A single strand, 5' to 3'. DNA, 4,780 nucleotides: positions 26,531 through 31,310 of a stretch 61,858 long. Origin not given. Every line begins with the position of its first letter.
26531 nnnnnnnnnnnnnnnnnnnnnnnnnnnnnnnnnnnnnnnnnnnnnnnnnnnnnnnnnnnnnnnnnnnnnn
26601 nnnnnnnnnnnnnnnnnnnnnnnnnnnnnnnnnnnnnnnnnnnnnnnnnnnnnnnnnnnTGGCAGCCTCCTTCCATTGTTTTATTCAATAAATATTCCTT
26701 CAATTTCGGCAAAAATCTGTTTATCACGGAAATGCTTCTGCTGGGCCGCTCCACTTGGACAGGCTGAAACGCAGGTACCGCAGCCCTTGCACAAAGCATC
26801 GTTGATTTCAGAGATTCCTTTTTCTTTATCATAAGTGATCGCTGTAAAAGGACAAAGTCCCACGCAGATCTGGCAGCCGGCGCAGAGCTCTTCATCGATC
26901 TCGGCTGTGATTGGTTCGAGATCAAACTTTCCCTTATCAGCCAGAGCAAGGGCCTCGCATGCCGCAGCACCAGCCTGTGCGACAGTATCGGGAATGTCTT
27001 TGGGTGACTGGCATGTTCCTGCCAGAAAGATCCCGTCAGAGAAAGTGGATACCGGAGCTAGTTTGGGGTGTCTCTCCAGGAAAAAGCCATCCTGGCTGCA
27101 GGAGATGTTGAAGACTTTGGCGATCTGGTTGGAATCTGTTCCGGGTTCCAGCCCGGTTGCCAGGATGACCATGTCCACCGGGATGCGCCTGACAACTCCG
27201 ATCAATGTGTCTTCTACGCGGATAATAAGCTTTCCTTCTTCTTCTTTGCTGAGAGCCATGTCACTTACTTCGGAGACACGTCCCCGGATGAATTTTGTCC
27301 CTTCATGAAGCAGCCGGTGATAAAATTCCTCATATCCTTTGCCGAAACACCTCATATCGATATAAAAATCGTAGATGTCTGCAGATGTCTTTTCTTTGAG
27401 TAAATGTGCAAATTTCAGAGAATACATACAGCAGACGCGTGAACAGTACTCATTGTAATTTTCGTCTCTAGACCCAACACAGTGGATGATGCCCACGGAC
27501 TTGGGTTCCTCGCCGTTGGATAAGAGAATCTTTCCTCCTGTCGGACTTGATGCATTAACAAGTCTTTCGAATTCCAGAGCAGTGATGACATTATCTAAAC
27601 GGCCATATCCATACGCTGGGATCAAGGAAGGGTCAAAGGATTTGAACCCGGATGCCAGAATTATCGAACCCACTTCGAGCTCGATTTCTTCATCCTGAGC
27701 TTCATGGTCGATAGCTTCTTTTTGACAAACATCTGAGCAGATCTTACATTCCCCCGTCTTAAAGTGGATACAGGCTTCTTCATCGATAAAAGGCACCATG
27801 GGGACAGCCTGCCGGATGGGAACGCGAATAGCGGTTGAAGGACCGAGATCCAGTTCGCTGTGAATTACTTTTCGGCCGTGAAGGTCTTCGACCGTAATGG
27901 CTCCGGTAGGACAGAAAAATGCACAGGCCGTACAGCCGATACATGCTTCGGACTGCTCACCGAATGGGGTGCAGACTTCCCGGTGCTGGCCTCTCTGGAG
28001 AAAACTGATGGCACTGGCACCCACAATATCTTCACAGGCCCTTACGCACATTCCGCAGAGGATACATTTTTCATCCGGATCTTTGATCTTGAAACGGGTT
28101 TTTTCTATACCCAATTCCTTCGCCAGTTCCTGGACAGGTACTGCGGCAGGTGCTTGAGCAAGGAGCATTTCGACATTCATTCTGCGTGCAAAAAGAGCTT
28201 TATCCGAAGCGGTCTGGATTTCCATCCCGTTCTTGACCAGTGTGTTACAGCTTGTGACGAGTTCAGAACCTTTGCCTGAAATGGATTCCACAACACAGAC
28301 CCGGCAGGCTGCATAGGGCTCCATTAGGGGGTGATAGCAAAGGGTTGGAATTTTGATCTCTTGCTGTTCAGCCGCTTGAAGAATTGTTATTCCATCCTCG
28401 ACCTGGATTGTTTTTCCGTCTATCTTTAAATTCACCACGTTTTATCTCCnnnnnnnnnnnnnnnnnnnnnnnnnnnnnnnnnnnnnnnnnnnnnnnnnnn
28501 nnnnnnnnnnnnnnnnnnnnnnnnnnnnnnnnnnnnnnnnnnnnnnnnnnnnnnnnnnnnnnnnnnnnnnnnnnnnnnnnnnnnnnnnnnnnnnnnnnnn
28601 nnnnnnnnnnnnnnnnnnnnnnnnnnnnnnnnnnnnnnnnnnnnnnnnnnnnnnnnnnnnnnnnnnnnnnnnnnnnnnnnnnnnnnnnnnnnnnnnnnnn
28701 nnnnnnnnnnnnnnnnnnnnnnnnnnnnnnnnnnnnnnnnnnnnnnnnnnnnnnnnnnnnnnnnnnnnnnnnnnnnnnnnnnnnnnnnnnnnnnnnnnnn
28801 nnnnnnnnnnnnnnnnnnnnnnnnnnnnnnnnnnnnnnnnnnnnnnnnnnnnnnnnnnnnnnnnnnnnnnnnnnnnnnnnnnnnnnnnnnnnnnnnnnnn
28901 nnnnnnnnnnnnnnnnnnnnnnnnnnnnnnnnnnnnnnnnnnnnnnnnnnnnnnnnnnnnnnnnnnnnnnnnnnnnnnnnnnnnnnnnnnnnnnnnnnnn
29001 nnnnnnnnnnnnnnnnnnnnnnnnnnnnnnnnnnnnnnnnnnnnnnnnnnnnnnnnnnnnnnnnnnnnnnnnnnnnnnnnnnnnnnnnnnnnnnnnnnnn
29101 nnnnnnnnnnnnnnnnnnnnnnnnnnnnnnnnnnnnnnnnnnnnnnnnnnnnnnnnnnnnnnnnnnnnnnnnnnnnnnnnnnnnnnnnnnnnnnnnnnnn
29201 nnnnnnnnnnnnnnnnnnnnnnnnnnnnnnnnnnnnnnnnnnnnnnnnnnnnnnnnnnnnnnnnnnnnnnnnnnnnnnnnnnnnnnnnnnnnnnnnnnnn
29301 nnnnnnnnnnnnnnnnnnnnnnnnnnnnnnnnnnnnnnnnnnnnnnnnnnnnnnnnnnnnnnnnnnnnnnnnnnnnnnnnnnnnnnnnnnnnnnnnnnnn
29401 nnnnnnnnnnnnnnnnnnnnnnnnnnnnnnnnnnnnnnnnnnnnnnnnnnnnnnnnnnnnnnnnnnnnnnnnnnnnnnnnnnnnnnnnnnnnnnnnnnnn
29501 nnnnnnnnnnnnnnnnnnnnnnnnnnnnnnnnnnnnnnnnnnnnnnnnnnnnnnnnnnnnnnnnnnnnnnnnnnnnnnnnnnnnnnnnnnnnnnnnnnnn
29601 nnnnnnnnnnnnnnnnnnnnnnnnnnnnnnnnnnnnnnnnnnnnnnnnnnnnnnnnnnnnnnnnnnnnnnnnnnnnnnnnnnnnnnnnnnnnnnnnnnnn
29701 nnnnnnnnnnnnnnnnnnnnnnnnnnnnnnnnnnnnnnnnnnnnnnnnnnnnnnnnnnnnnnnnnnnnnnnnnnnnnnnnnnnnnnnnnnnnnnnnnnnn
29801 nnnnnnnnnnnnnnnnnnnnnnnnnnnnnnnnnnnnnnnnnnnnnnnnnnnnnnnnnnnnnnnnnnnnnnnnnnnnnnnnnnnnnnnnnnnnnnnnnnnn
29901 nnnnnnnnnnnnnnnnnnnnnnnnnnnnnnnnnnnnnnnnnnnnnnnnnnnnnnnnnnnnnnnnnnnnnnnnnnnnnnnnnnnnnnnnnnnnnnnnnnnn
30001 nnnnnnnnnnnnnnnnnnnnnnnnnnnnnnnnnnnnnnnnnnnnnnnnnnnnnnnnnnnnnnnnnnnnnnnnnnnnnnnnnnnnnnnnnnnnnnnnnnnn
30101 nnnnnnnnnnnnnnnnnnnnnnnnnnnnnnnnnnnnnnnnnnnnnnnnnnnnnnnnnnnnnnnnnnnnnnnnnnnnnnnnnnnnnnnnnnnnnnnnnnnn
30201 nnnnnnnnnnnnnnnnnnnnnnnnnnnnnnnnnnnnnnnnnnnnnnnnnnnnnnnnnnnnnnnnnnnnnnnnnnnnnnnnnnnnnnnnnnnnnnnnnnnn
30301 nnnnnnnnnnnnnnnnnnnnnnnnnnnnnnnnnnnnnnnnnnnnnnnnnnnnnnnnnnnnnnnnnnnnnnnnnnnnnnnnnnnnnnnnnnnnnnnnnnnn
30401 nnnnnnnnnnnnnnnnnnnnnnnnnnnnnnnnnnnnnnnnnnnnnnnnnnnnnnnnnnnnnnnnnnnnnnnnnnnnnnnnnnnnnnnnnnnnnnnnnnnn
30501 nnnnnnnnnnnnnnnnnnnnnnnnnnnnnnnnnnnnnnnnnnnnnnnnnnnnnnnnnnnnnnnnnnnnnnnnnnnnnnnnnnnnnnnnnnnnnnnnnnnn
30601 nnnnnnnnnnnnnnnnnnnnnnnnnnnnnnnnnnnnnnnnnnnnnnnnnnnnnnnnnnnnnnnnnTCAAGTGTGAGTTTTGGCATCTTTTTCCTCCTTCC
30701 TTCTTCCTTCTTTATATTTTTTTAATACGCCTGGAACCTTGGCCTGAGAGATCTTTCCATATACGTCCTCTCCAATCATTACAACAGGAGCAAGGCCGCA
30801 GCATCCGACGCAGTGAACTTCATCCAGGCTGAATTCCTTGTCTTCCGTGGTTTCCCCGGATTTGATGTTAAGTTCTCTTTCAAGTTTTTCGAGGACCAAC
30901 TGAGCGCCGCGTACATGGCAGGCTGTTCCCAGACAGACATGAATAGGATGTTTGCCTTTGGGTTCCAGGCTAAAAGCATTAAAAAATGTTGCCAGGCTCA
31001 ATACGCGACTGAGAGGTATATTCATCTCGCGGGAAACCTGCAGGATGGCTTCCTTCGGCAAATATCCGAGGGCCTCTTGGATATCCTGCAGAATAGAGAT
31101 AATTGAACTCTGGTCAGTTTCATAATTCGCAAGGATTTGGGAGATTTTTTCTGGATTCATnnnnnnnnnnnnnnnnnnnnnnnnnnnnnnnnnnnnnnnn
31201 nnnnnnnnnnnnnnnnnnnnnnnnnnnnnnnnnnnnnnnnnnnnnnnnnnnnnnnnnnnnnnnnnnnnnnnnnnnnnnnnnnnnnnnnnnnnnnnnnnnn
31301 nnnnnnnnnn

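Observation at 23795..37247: Mosaic Hdr / NuoEF diaphorase / Mvh-type [NiFe] hydrogenase block: candidate new flavin-based bifurcating hydrogenase architecture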

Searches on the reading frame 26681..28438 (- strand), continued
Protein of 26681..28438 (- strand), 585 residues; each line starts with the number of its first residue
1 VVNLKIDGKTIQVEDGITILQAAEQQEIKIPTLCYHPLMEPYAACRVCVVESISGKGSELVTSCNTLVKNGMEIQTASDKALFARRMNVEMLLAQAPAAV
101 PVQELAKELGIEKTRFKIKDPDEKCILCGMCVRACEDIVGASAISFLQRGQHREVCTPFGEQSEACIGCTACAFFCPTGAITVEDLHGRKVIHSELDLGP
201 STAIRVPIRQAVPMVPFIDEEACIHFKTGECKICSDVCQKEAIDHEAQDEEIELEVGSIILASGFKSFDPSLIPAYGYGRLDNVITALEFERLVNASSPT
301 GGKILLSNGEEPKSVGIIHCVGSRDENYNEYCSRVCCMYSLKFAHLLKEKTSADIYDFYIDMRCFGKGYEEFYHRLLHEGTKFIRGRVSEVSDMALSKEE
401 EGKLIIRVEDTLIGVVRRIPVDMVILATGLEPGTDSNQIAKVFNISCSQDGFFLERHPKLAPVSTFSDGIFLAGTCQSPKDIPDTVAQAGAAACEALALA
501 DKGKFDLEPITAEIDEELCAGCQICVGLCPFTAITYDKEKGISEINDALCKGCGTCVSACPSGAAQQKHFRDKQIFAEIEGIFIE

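Call 86: find_homologous_proteins(query=L011:10001-11743:+, max_evalue=1e-50)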
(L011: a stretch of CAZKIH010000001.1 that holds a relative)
Query L011:10001-11743:+ (581 aa): 7826 proteins with E <= 1e-50 among 8000 candidates; the best 120 are listed.
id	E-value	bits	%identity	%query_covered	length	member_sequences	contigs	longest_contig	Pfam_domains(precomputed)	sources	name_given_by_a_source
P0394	0.0e+0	1273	91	100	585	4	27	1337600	PF14697.12,PF13510.12,PF12797.13,PF12837.13,PF00037.33,PF13484.12,PF12838.13,PF25160.2,PF13237.12,PF13187.12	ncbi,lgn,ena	-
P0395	0.0e+0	1263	89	100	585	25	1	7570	PF14697.12,PF13510.12,PF12797.13,PF12837.13,PF00037.33,PF13484.12,PF12838.13,PF25160.2,PF13237.12,PF13183.12,PF13187.12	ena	-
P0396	0.0e+0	1211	86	100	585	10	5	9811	PF14697.12,PF12837.13,PF13484.12,PF12838.13,PF22117.3,PF13510.12,PF12797.13,PF00037.33,PF25160.2,PF13237.12,PF13183.12,PF13187.12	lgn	-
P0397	0.0e+0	1199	85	100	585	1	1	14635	PF14697.12,PF13510.12,PF12797.13,PF12837.13,PF00037.33,PF13484.12,PF12838.13,PF25160.2,PF13237.12,PF13183.12,PF13187.12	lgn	-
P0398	0.0e+0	1179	84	100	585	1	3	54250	PF14697.12,PF12837.13,PF12798.13,PF13484.12,PF12838.13,PF22117.3,PF13510.12,PF12797.13,PF00037.33,PF25160.2,PF13237.12,PF13183.12,PF13187.12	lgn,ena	-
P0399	0.0e+0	1124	78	100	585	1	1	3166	PF14697.12,PF13510.12,PF12797.13,PF07992.21,PF12837.13,PF00037.33,PF13484.12,PF12838.13,PF25160.2,PF13237.12,PF13187.12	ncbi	-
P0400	0.0e+0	1113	77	100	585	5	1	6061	PF14697.12,PF13510.12,PF12797.13,PF12837.13,PF00037.33,PF13484.12,PF12838.13,PF13534.12,PF25160.2,PF13237.12,PF13187.12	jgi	jgi:heterodisulfide reductase subunit A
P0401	0.0e+0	1113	78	100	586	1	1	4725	PF14697.12,PF13510.12,PF12797.13,PF12837.13,PF00037.33,PF13484.12,PF12838.13,PF25160.2,PF13237.12,PF13187.12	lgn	-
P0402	0.0e+0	1111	77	100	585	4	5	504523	PF14697.12,PF07992.21,PF12837.13,PF13484.12,PF12838.13,PF13510.12,PF12797.13,PF00037.33,PF25160.2,PF13237.12,PF13370.12,PF13187.12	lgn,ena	-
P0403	0.0e+0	1105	79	100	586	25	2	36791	PF14697.12,PF13510.12,PF12797.13,PF12837.13,PF00037.33,PF13484.12,PF12838.13,PF25160.2,PF13237.12,PF13183.12,PF13187.12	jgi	jgi:heterodisulfide reductase subunit A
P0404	0.0e+0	1102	77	100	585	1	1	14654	PF14697.12,PF13510.12,PF12797.13,PF12837.13,PF00037.33,PF13484.12,PF12838.13,PF25160.2,PF13237.12,PF13187.12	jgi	jgi:heterodisulfide reductase subunit A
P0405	0.0e+0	1099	77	100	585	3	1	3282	PF14697.12,PF13510.12,PF12797.13,PF07992.21,PF12837.13,PF00037.33,PF13484.12,PF12838.13,PF25160.2,PF13237.12,PF13187.12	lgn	-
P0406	0.0e+0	1095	78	100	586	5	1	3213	PF14697.12,PF13510.12,PF12797.13,PF12837.13,PF00037.33,PF13484.12,PF12838.13,PF25160.2,PF13237.12,PF13183.12,PF13187.12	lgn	-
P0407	0.0e+0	1091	75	100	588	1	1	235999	PF14697.12,PF13510.12,PF12797.13,PF12837.13,PF00037.33,PF13484.12,PF12838.13,PF25160.2,PF13237.12,PF13183.12,PF13187.12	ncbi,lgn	-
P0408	0.0e+0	1088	77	100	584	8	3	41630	PF14697.12,PF13510.12,PF12797.13,PF12837.13,PF00037.33,PF13484.12,PF12838.13,PF22117.3,PF13237.12,PF13187.12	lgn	-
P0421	0.0e+0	1055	73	100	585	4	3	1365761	PF14697.12,PF13510.12,PF12837.13,PF00037.33,PF13484.12,PF12838.13,PF13534.12,PF22117.3,PF13237.12,PF13187.12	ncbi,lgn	-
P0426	0.0e+0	1050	74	100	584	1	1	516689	PF14697.12,PF13510.12,PF12797.13,PF12837.13,PF00037.33,PF13484.12,PF12838.13,PF25160.2,PF13237.12,PF13187.12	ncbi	-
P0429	0.0e+0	1049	74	100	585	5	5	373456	PF14697.12,PF13510.12,PF12797.13,PF12837.13,PF00037.33,PF13484.12,PF12838.13,PF13237.12,PF13187.12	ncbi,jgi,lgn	-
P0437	0.0e+0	1043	74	100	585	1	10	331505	PF14697.12,PF13510.12,PF12797.13,PF12837.13,PF00037.33,PF13484.12,PF12838.13,PF25160.2,PF13237.12,PF13183.12,PF13187.12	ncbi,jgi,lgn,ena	-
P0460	0.0e+0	1021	71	100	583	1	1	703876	PF14697.12,PF13510.12,PF12797.13,PF12837.13,PF00037.33,PF13484.12,PF12838.13,PF25160.2,PF13237.12,PF13187.12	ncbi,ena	-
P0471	3.2e-298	1008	71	100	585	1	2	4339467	PF14697.12,PF13510.12,PF12797.13,PF12837.13,PF00037.33,PF13484.12,PF12838.13,PF25160.2,PF13237.12,PF13183.12,PF13187.12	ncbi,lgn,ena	-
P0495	1.6e-280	950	67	100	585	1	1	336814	PF14697.12,PF13510.12,PF12797.13,PF12837.13,PF00037.33,PF13484.12,PF12838.13,PF22117.3,PF25160.2,PF13237.12,PF13187.12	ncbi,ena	-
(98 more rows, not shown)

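Call 87: list_cluster_members(proteins=[P0471, P0394, P0421, P0460, P0426, P0429, P0437, P0407, P0495, P0373])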
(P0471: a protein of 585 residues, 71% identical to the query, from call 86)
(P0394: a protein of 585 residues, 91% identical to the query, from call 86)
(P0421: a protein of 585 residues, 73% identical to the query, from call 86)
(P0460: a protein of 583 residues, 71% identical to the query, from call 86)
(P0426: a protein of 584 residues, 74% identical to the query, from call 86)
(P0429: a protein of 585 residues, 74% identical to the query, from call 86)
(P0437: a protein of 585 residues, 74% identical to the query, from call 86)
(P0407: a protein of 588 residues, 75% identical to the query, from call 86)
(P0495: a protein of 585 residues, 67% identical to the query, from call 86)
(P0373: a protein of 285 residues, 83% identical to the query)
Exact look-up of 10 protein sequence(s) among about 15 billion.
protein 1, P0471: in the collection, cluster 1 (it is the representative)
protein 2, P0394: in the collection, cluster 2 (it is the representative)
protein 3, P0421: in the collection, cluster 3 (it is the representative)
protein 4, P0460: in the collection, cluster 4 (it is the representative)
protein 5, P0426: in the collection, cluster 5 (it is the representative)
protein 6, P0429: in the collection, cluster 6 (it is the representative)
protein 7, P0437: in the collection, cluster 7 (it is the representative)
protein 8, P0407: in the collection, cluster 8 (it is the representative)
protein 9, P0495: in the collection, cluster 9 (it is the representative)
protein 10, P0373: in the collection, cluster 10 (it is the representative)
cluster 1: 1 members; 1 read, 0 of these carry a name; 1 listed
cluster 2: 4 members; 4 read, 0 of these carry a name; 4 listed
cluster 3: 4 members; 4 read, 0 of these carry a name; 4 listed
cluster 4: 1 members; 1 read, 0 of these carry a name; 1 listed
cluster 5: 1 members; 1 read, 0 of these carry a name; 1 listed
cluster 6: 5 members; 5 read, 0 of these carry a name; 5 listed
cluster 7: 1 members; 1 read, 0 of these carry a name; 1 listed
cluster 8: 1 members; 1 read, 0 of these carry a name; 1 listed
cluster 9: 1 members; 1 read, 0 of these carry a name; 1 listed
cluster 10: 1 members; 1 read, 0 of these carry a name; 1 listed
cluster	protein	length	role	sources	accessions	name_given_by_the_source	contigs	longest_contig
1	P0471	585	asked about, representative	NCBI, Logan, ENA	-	-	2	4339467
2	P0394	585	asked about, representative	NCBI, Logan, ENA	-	-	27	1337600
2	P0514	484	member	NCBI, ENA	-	-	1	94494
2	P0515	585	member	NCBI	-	-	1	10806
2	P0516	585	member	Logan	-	-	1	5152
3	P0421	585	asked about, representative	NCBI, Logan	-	-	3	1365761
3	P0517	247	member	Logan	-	-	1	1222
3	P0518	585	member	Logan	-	-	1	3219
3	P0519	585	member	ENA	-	-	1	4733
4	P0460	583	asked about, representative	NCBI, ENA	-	-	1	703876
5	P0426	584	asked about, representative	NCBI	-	-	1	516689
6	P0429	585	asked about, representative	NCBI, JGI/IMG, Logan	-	-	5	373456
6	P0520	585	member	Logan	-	-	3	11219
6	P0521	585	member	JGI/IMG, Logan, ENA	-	-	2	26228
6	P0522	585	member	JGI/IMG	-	-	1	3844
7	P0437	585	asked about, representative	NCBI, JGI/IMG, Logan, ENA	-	-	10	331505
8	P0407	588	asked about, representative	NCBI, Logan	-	-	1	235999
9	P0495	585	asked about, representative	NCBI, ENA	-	-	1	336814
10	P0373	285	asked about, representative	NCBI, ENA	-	-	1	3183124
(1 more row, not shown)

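Call 88: find_encoding_contigs(protein=P0471, flank=9000, max_places=2)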
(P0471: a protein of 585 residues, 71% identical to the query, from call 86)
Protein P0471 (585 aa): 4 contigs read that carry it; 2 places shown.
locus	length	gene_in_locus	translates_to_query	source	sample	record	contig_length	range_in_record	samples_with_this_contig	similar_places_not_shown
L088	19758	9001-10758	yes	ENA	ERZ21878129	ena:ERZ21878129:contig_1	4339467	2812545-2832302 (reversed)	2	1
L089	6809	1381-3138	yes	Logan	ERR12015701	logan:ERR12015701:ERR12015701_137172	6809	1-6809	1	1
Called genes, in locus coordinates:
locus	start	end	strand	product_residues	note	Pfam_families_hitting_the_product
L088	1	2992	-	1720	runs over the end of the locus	PF08126:Propeptide_C25, PF01364:Peptidase_C25, PF13620:CarboxypepD_reg, PF13715:CarbopepD_reg_2, PF18962:Por_Secre_tail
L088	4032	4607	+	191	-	PF13183:Fer4_8, PF13187:Fer4_9, PF13534:Fer4_17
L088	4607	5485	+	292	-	PF02754:CCG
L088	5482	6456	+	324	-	PF07992:Pyr_redox_2 (weak), PF00890:FAD_binding_2 (weak), PF01134:GIDA (weak), PF01266:DAO (weak), PF07992:Pyr_redox_2 (weak), PF12831:FAD_oxidored, PF13450:NAD_binding_8, PF00037:Fer4 (weak), +1 more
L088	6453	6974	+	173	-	PF01257:2Fe-2S_thioredx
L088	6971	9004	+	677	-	PF01257:2Fe-2S_thioredx, PF01512:Complex1_51K, PF10531:SLBB (weak), PF10589:NADH_4Fe-4S, PF00037:Fer4 (weak), PF13237:Fer4_10 (weak), PF14697:Fer4_21 (weak)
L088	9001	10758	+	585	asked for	PF13510:Fer2_4, PF12838:Fer4_7 (weak), PF13484:Fer4_16, PF13187:Fer4_9 (weak), PF13237:Fer4_10 (weak), PF12838:Fer4_7, PF14697:Fer4_21 (weak), PF25160:LdpA_Fe-S-bd (weak), +4 more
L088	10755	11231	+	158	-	PF02662:FlpD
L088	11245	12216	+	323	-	PF01058:Oxidored_q6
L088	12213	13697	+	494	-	PF27537:HoxH, PF00374:NiFeSe_Hases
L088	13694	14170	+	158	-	PF01750:HycI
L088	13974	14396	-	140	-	-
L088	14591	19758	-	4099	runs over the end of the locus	PF15780:ASH (faint), PF22544:HYDIN_VesB_CFA65-like_Ig (weak)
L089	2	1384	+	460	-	?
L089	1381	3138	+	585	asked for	PF13510:Fer2_4, PF12838:Fer4_7 (weak), PF13484:Fer4_16, PF13187:Fer4_9 (weak), PF13237:Fer4_10 (weak), PF12838:Fer4_7, PF14697:Fer4_21 (weak), PF25160:LdpA_Fe-S-bd (weak), +4 more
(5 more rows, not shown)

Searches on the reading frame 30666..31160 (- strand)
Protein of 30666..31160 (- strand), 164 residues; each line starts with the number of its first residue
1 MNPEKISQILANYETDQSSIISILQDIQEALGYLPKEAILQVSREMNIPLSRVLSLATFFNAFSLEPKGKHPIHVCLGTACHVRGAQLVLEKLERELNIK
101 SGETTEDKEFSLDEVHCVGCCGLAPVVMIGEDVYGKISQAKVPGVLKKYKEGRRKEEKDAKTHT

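Call 4: search_protein_families(library=pfam, proteins=[window:30666-31160:-], max_evalue=0.01)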
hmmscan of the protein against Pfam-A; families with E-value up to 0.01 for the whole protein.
window:30666-31160:- (164 aa): 1 family
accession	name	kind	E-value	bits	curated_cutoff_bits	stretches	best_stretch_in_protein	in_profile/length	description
PF01257.25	2Fe-2S_thioredx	-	1.6e-50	171.2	24.8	1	6-150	1-145/145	Thioredoxin-like [2Fe-2S] ferredoxin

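Call 32: search_protein_families(library=ncbifam, proteins=[window:30666-31160:-], max_evalue=0.00001)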
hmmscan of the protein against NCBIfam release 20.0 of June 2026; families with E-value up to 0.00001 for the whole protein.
window:30666-31160:- (164 aa): 9 families
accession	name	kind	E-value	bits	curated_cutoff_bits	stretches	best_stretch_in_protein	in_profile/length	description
NF005722.0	PRK07539.1-2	equivalog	2.7e-44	151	141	1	4-150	11-157/157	NADH-quinone oxidoreductase subunit NuoE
NF005747.0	PRK07571.1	equivalog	3.9e-44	150.4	224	1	9-150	28-169/173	bidirectional hydrogenase complex protein HoxE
TIGR01958.1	nuoE_fam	subfamily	2e-39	135.1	142.4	1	6-150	2-148/148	NADH-quinone oxidoreductase subunit NuoE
NF005725.0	PRK07539.1-5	equivalog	1.2e-34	119.5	220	1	3-151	22-173/174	NADH-quinone oxidoreductase subunit NuoE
NF004638.0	PRK05988.1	equivalog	1.3e-33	116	198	1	4-149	12-157/159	formate dehydrogenase subunit gamma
NF005724.0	PRK07539.1-4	equivalog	1.9e-29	103.2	280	1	7-155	27-178/240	NADH-quinone oxidoreductase subunit NuoE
NF005723.0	PRK07539.1-3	equivalog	1.6e-26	93.1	226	1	5-145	9-152/158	NADH-quinone oxidoreductase subunit NuoE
NF005721.0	PRK07539.1-1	equivalog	1.9e-26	93.1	308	1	5-156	33-184/292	NADH-quinone oxidoreductase subunit NuoE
NF009040.0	PRK12373.1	equivalog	4.3e-26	92.6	514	1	16-155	35-175/400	NADH-quinone oxidoreductase subunit E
